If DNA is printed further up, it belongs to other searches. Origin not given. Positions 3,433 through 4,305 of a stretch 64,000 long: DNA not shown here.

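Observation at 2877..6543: Defence-type islet: VapBC + ASCH-wHTH + NERD + SRA-like/Mrr nuclease between a STAND cyclase and glnS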

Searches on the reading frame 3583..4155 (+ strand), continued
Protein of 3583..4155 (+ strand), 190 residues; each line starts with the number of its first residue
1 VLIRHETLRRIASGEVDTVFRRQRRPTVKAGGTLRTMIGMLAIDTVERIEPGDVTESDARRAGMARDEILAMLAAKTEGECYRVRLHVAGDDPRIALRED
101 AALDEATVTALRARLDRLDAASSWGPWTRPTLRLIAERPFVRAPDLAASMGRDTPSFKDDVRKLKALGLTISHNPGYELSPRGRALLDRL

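Call 41: fold_search(model_id=the predicted structure, library=pdb)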
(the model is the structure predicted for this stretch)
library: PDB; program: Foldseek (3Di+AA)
matches with E <= 10: 968; with E <= 0.001: 3
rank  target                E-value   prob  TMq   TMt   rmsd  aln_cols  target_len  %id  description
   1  9kyf_B                1.9e-04  1.00  0.40  0.70   2.5        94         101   15  Crystal structure of E.coli ac4C amidohydrolase YqfB (released 2025-08-20)
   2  9kyf_A                2.3e-04  1.00  0.40  0.70   2.4        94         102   15  Crystal structure of E.coli ac4C amidohydrolase YqfB (released 2025-08-20)
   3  9kyh_B                3.6e-04  1.00  0.40  0.69   2.5        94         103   15  Crystal structure of E.coli ac4C amidohydrolase YqfB in complex with ac4C (released 2025-08-20)
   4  5y6b_D                2.0e-03  1.00  0.38  0.50   8.5       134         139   12  Crystal structure of ZmASCH Y47F mutant protein from Zymomonas mobilis (released 2018-07-18)
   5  5y6b_B                2.6e-03  1.00  0.38  0.50   8.4       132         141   12  Crystal structure of ZmASCH Y47F mutant protein from Zymomonas mobilis (released 2018-07-18)
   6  5y6b_A                2.8e-03  1.00  0.37  0.48   8.6       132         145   14  Crystal structure of ZmASCH Y47F mutant protein from Zymomonas mobilis (released 2018-07-18)
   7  1lnw_G                5.9e-03  1.00  0.28  0.39  12.3       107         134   19  CRYSTAL STRUCTURE OF THE MEXR REPRESSOR OF THE MEXAB-OPRM MULTIDRUG EFFLUX OPERON OF PSEUDOMONAS AERUGINOSA (released 2002-09-11)
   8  1lnw_F                6.2e-03  1.00  0.33  0.47  12.6        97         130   20  CRYSTAL STRUCTURE OF THE MEXR REPRESSOR OF THE MEXAB-OPRM MULTIDRUG EFFLUX OPERON OF PSEUDOMONAS AERUGINOSA (released 2002-09-11)
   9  1lnw_B                6.2e-03  1.00  0.33  0.45  12.8        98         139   21  CRYSTAL STRUCTURE OF THE MEXR REPRESSOR OF THE MEXAB-OPRM MULTIDRUG EFFLUX OPERON OF PSEUDOMONAS AERUGINOSA (released 2002-09-11)
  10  5guq_A                6.6e-03  1.00  0.38  0.49   8.5       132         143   12  Crystal structure of ASCH from Zymomonas mobilis (released 2017-08-30)
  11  6c28_B                8.0e-03  1.00  0.32  0.44  13.2       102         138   22  Transcriptional repressor, CouR, bound to p-coumaroyl-CoA (released 2018-05-30)
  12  1lnw_A                1.0e-02  1.00  0.33  0.43  13.3       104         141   23  CRYSTAL STRUCTURE OF THE MEXR REPRESSOR OF THE MEXAB-OPRM MULTIDRUG EFFLUX OPERON OF PSEUDOMONAS AERUGINOSA (released 2002-09-11)
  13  5guq_C                1.0e-02  1.00  0.36  0.45   8.0       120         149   12  Crystal structure of ASCH from Zymomonas mobilis (released 2017-08-30)
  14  1lnw_C                1.1e-02  1.00  0.30  0.40  12.0       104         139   18  CRYSTAL STRUCTURE OF THE MEXR REPRESSOR OF THE MEXAB-OPRM MULTIDRUG EFFLUX OPERON OF PSEUDOMONAS AERUGINOSA (released 2002-09-11)
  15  5gus_A                1.2e-02  1.00  0.38  0.49   8.5       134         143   13  Crystal structure of ASCH domain from Zymomonas mobilis (released 2017-08-30)
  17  5gus_B                1.6e-02  1.00  0.38  0.48   8.5       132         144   13  Crystal structure of ASCH domain from Zymomonas mobilis (released 2017-08-30)
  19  5w5b                  1.9e-02  0.63  0.30  0.26  18.1       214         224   11  Crystal structure of Mycobacterium tuberculosis CRP-FNR family transcription factor Cmr (Rv1675c), truncated construct (released 2017-12-13)
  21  5w5a_A                2.2e-02  0.57  0.29  0.25  18.7       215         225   11  Crystal structure of Mycobacterium tuberculosis CRP-FNR family transcription factor Cmr (Rv1675c) (released 2017-12-13)
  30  5hso_C                3.6e-02  1.00  0.34  0.50  11.3        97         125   21  Crystal structure of MYCOBACTERIUM TUBERCULOSIS MARR FAMILY PROTEIN Rv2887 complex with DNA (released 2017-02-01)
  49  5x7z                  6.6e-02  0.97  0.29  0.42  12.5        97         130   26  CRYSTAL STRUCTURE OF MYCOBACTERIUM TUBERCULOSIS MARR FAMILY PROTEIN RV2887 COMPLEX WITH P-AMINOSALICYLIC ACID (released 2017-08-09)
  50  5w5a_B                6.6e-02  0.38  0.29  0.25  18.8       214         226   13  Crystal structure of Mycobacterium tuberculosis CRP-FNR family transcription factor Cmr (Rv1675c) (released 2017-12-13)
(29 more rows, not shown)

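Call 43: search_protein_families(library=pfam, proteins=[L003:12688-14085:-, L003:11059-11448:-], max_evalue=0.001)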
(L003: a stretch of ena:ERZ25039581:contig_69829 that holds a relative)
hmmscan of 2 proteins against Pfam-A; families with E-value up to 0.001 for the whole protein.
L003:12688-14085:- (465 aa): 4 families
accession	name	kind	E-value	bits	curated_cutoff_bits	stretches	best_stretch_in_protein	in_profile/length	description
PF04851.21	ResIII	-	2.3e-34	119.1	22.5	1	275-424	4-164/164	Type III restriction enzyme, res subunit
PF13091.12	PLDc_2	-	7e-10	39.3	27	1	125-233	26-132/132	PLD-like domain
PF00270.35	DEAD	-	8.1e-09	35.9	26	1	293-423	14-161/167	DEAD/DEAH box helicase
PF18766.7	SWI2_SNF2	-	2.6e-06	27.7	26.7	1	301-438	25-171/221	SWI2/SNF2 ATPase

L003:11059-11448:- (129 aa): 1 family
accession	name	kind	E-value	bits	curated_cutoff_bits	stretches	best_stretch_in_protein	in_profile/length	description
PF11907.13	DUF3427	-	1.6e-23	83.8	27.7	1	4-123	155-278/280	Domain of unknown function (DUF3427)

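Call 53: search_protein_families(library=padloc, proteins=[L003:12688-14085:-, L003:11059-11448:-], max_evalue=0.001)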
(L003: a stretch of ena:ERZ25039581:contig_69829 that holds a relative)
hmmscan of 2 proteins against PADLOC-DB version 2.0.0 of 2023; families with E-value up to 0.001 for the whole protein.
L003:12688-14085:- (465 aa): 14 families
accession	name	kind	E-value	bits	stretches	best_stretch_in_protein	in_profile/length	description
PDLC03659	mREase_IV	-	5e-123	409.9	1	75-456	16-406/945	Type IV methyl-directed restriction enzyme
PDLC03658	mREase_IV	-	6.7e-41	137.9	1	84-456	30-405/953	Type IV methyl-directed restriction enzyme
PDLC02707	PbeA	-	2.7e-16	57.3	2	373-455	367-449/672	PbeA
PDLC02704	PbeA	-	6.7e-12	42.7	1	377-455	376-454/682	PbeA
PDLC03049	REase_I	-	2.2e-10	37.2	1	290-455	183-355/807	Type I restriction enzyme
PDLC03047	REase_I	-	6e-09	32.2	1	293-430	362-499/1107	Type I restriction enzyme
PDLC02706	PbeA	-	1.2e-07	28.8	1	377-454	388-469/722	PbeA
PDLC03829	ZacB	-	1.4e-07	28.8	1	167-259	293-389/586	-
PDLC02703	PbeA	-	8.2e-06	22.7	0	388-455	368-440/626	PbeA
PDLC02614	DrmC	-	2.8e-05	21.9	1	124-227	49-149/153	DrmC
PDLC02595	DrmC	-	6.4e-05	20.8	1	165-241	199-267/269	DrmC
PDLC02705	PbeA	-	0.00046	16.5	0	385-436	373-427/691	PbeA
PDLC01765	Cas3c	-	0.0005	17.1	1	299-357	188-245/612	-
PDLC01323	Cas3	-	0.00095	17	0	383-424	115-159/294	CAS-I-D; effector_G3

L003:11059-11448:- (129 aa): 2 families
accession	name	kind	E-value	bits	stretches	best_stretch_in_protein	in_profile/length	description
PDLC03659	mREase_IV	-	3.2e-37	125.9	1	4-125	819-940/945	Type IV methyl-directed restriction enzyme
PDLC03658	mREase_IV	-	4.9e-05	19.2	1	9-82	834-905/953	Type IV methyl-directed restriction enzyme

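Call 57: find_encoding_contigs(protein=P0061, flank=6000, max_places=3)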
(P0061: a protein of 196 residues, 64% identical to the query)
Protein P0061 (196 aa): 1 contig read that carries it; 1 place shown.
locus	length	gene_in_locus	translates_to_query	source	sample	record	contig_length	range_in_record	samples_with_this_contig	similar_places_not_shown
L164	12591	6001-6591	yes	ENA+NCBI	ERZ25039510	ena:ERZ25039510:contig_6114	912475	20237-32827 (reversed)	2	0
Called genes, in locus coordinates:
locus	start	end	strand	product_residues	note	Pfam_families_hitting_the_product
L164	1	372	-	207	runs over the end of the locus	-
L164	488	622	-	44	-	-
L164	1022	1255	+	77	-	-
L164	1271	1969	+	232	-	PF00440:TetR_N, PF16859:TetR_C_11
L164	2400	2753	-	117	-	PF08734:GYD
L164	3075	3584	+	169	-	-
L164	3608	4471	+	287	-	PF01663:Phosphodiest, PF00884:Sulfatase (faint)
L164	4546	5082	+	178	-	PF01966:HD (faint)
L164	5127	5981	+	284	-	PF02668:TauD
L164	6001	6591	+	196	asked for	-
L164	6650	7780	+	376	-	PF10503:Esterase_PHB (weak), PF02230:Abhydrolase_2 (weak)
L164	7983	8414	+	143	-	PF06172:Cupin_5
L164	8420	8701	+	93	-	-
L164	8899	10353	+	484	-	-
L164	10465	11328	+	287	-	PF00296:Bac_luciferase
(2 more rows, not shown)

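Call 58: find_encoding_contigs(protein=P0027, flank=6000, max_places=3)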
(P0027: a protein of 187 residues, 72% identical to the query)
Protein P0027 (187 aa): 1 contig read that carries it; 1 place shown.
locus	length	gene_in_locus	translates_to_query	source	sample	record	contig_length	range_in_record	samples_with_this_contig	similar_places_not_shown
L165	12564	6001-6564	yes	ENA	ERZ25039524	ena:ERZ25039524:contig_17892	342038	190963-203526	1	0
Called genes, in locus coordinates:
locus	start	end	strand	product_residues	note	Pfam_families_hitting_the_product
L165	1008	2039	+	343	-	PF00343:Phosphorylase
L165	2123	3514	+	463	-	PF17164:DUF5122 (faint)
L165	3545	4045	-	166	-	PF11716:MDMPI_N (weak)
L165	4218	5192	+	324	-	PF01522:Polysacc_deac_1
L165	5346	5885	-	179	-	-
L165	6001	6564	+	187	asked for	-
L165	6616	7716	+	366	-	PF10503:Esterase_PHB (weak), PF00326:Peptidase_S9 (faint)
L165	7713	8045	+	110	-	-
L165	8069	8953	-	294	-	PF13349:DUF4097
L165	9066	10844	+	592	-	PF20990:DUF2207_C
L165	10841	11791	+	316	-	-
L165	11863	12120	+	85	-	PF08962:Rv2632c-like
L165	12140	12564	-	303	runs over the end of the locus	PF00753:Lactamase_B, PF13483:Lactamase_B_3 (weak)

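Call 67: find_encoding_contigs(protein=P0002, flank=8000, max_places=2)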
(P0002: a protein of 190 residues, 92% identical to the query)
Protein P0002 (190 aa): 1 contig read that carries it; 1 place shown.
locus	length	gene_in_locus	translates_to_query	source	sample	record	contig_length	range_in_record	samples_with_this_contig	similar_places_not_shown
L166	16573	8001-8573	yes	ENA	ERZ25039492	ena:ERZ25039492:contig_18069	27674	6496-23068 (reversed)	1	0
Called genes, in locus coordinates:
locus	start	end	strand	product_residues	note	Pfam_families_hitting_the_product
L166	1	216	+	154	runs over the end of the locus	PF01850:PIN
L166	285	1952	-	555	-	PF00083:Sugar_tr, PF07690:MFS_1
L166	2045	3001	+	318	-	PF08279:HTH_11, PF19187:HTH_PafC (faint), PF13280:WYL, PF25583:WCX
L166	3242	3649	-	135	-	PF01850:PIN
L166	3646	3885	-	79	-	PF02604:PhdYeFM_antitox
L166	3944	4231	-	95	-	-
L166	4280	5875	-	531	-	PF25872:HTH_77 (weak)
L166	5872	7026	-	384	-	PF00211:Guanylate_cyc, PF00931:NB-ARC, PF13191:AAA_16 (weak), PF25199:nSTAND_NTPase5 (faint), PF13401:AAA_22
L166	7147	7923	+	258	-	PF00903:Glyoxalase, PF18029:Glyoxalase_6 (weak), PF22677:Ble-like_N (faint), PF00903:Glyoxalase, PF18029:Glyoxalase_6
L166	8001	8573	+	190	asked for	-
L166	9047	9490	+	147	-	PF08378:NERD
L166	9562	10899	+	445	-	PF18062:RE_AspBHI_N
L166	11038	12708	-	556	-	PF00749:tRNA-synt_1c, PF03950:tRNA-synt_1c_C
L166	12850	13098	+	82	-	-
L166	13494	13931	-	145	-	PF04075:F420H2_quin_red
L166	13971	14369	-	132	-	PF01850:PIN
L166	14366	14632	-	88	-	-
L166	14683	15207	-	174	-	PF01035:DNA_binding_1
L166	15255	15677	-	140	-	PF01323:DSBA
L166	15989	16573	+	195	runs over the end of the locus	PF00440:TetR_N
